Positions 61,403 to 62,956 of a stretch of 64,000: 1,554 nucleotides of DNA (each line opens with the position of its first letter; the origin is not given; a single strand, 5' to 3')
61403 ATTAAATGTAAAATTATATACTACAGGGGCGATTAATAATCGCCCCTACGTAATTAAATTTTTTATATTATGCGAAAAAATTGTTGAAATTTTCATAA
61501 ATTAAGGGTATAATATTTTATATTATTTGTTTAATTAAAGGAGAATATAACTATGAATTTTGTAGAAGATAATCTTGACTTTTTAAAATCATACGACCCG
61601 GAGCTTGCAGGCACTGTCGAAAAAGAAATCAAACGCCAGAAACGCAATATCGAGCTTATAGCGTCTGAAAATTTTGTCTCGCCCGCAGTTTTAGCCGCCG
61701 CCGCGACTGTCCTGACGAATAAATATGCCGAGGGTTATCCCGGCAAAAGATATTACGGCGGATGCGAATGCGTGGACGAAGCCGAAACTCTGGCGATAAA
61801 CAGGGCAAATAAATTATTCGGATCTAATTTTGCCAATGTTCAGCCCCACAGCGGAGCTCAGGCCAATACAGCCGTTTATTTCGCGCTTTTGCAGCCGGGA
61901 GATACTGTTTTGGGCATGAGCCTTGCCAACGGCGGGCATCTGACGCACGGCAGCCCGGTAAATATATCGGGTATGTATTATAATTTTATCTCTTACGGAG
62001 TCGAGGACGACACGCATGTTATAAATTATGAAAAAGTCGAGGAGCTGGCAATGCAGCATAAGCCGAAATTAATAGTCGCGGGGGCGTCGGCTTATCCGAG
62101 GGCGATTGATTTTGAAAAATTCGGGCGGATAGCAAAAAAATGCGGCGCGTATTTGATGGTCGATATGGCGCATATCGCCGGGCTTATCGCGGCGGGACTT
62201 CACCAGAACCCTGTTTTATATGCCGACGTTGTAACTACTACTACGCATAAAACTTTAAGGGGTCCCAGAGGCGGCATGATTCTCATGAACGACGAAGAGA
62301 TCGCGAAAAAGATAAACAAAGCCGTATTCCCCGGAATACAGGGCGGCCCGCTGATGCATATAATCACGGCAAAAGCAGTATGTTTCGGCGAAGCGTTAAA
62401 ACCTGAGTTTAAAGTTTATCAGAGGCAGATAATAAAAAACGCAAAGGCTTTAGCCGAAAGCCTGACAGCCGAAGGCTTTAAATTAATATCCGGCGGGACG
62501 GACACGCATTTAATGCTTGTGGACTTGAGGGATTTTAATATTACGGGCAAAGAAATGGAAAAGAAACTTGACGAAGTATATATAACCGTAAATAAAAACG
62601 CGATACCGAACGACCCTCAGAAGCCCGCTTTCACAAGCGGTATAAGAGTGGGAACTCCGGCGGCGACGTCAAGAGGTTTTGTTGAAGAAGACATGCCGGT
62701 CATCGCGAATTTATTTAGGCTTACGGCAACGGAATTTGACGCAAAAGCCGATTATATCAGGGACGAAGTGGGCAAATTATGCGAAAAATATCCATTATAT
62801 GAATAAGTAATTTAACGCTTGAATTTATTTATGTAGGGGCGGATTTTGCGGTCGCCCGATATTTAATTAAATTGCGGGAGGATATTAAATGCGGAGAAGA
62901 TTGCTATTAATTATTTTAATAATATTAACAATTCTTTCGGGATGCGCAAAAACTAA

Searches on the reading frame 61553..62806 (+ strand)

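Call 32: search_protein_families(library=pfam, proteins=[window:61553-62806:+], max_evalue=0.001)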
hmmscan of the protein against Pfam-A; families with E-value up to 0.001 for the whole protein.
window:61553-62806:+ (417 aa): 5 families
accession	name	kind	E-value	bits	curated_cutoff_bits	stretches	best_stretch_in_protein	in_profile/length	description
PF00464.25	SHMT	-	2.3e-170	566.9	27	1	11-386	1-397/399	Serine hydroxymethyltransferase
PF00155.27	Aminotran_1_2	-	1.8e-09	37.7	19.7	1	72-314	42-300/361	Aminotransferase class I and II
PF01212.27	Beta_elim_lyase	-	6.8e-08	32.6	27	1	84-348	40-274/288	Beta-eliminating lyase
PF01041.23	DegT_DnrJ_EryC1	-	3.5e-06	26.9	19.8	1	149-263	92-204/360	DegT/DnrJ/EryC1/StrS aminotransferase family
PF01053.26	Cys_Met_Meta_PP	-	7.9e-06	25.1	27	1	99-257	74-225/381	Cys/Met metabolism PLP-dependent enzyme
